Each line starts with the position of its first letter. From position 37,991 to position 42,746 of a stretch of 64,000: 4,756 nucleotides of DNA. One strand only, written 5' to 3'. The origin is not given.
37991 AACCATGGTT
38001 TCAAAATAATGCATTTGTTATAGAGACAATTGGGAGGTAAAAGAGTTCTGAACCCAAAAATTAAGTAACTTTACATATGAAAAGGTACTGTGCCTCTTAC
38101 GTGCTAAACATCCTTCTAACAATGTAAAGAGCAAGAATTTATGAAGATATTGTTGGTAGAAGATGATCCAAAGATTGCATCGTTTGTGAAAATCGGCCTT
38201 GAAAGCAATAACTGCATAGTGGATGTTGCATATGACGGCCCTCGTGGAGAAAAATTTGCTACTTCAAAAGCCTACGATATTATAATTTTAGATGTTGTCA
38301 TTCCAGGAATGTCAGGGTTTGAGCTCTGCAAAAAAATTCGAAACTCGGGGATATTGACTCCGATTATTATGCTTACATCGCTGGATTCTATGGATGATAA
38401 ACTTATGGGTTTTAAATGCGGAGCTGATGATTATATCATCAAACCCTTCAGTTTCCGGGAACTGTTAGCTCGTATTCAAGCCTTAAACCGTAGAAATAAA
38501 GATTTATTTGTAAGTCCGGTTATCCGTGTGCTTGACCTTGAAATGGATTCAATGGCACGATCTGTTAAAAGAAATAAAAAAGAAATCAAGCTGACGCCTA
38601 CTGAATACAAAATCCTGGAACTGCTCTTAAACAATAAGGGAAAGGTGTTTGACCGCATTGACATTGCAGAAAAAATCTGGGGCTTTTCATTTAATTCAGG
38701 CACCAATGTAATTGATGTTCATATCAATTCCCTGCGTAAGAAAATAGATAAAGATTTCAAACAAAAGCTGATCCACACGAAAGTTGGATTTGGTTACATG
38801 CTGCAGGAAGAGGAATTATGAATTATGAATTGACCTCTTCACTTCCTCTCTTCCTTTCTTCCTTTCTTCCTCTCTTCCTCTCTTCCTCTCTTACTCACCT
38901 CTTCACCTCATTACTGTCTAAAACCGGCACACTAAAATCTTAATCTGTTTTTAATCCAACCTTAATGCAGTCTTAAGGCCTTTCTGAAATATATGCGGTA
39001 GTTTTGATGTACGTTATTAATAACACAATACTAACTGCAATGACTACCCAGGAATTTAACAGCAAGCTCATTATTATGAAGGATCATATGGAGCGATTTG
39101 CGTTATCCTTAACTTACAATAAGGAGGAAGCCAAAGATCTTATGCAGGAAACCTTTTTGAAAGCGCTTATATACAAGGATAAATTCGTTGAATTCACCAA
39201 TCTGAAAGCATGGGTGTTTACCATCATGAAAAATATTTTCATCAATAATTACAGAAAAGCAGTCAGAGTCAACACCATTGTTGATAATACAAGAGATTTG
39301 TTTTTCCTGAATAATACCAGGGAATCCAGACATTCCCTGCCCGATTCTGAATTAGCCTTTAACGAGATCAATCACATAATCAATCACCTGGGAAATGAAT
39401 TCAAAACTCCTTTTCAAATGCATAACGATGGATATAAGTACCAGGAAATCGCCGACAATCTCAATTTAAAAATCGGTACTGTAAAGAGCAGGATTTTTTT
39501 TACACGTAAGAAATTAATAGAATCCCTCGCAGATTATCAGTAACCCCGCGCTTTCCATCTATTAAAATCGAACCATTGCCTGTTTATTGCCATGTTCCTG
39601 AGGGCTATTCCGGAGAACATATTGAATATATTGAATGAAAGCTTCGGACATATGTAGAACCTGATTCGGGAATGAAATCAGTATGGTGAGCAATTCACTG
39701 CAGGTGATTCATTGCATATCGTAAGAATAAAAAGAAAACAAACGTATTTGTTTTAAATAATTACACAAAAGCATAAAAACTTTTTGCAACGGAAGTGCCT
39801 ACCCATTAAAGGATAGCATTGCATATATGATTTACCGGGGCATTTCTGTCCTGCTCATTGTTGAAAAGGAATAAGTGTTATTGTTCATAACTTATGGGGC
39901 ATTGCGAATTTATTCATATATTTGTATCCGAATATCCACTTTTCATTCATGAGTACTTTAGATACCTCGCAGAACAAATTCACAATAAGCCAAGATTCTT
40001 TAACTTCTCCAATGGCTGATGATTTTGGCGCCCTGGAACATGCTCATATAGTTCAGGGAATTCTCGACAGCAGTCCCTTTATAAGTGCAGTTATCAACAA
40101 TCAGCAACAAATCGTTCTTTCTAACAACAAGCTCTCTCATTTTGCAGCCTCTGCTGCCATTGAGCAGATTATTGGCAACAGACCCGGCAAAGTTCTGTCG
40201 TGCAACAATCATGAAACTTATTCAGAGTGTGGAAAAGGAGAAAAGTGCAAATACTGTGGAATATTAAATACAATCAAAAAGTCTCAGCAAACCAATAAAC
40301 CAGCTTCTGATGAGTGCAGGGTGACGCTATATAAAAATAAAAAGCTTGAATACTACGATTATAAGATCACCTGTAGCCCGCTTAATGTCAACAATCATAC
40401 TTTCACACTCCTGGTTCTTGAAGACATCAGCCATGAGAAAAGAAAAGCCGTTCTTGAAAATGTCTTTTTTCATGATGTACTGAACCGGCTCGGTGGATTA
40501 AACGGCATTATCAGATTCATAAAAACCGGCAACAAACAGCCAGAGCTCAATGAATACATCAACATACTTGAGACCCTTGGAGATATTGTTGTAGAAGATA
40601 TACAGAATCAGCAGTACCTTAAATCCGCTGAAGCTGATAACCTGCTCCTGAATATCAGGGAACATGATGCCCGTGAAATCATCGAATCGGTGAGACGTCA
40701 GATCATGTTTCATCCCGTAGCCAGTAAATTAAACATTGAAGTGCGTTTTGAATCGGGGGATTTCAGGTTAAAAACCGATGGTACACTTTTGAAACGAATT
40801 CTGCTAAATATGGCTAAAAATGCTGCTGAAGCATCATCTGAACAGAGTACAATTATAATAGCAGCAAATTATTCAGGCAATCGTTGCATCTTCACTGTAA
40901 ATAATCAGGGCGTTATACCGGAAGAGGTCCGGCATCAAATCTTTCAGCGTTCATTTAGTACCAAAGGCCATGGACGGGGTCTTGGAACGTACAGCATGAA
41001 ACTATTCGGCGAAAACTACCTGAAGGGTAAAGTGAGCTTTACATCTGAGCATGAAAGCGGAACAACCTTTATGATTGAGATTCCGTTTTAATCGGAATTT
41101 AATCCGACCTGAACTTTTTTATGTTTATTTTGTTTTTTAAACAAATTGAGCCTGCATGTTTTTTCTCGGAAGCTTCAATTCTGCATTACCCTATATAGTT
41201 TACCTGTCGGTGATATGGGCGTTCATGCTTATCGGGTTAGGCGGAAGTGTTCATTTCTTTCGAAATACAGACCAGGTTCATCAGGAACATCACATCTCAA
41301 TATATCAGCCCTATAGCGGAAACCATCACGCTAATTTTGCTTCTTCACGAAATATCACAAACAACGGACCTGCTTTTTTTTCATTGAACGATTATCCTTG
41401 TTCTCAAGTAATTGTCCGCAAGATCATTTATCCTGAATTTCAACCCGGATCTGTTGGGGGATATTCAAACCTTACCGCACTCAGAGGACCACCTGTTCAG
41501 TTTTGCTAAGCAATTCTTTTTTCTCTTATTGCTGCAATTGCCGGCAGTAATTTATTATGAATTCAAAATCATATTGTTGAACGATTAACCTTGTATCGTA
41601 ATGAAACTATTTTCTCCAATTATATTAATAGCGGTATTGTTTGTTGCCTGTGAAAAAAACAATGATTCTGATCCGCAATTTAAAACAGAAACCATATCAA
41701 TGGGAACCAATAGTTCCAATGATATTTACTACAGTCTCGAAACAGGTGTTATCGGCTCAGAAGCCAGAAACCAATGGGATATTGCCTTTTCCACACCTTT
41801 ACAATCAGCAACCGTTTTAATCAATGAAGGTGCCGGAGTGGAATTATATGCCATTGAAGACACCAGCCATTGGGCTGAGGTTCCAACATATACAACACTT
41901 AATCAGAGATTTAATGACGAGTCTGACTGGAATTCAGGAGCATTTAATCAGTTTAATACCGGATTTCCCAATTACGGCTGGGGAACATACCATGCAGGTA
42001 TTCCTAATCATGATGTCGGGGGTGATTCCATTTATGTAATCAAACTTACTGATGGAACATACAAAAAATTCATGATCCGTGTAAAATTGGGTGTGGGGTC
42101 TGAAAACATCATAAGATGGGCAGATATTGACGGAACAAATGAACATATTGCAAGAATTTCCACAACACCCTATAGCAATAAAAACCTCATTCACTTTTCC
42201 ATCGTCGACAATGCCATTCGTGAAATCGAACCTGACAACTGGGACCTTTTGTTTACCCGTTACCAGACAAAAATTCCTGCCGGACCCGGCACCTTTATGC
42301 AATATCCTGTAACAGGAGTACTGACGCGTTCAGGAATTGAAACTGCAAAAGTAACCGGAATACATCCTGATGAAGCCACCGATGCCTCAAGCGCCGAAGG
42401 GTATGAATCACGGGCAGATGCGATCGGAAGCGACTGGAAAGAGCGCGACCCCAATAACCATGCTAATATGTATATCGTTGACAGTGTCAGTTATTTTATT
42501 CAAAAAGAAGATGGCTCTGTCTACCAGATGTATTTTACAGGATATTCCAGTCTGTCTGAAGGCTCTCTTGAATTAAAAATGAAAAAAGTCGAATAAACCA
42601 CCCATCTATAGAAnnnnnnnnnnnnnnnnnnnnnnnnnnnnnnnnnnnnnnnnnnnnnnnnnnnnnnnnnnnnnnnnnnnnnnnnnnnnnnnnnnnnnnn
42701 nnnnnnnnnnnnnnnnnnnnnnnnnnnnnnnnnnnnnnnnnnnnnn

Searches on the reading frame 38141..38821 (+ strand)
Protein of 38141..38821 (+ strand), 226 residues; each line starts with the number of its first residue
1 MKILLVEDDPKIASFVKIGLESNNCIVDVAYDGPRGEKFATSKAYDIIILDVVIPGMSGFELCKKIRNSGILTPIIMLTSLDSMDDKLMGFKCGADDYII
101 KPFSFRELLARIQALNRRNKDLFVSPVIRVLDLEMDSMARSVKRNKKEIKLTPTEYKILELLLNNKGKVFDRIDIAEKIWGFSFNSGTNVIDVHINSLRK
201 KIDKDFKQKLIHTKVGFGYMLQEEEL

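Call 58: search_protein_families(library=pfam, proteins=[window:38141-38821:+], max_evalue=0.00001)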
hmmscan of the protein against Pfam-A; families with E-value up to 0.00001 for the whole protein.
window:38141-38821:+ (226 aa): 2 families
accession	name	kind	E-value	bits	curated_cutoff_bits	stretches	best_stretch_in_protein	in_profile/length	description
PF00072.30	Response_reg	-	2.2e-27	95.9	30.2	1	3-113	1-111/111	Response regulator receiver domain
PF00486.34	Trans_reg_C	-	1.9e-24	86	26.2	1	147-221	2-77/77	Transcriptional regulatory protein, C terminal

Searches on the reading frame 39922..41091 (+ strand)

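Call 58: search_protein_families(library=pfam, proteins=[window:39922-41091:+], max_evalue=0.00001)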
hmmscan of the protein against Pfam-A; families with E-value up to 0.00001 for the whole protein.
window:39922-41091:+ (389 aa): 2 families
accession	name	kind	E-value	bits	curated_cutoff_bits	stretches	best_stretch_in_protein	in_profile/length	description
PF02518.31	HATPase_c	-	1e-14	55.3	26.4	1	286-388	2-108/111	Histidine kinase-, DNA gyrase B-, and HSP90-like ATPase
PF14501.12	HATPase_c_5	-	3.4e-06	27.3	22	0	292-387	8-101/102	GHKL domain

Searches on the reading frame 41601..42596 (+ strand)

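Call 58: search_protein_families(library=pfam, proteins=[window:41601-42596:+], max_evalue=0.00001)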
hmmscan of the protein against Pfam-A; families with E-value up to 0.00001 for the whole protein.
window:41601-42596:+ (331 aa): 1 family
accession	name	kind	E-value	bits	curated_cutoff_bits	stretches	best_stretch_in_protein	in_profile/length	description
PF14064.11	HmuY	-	2.4e-12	47.7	27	0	39-159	3-139/157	HmuY protein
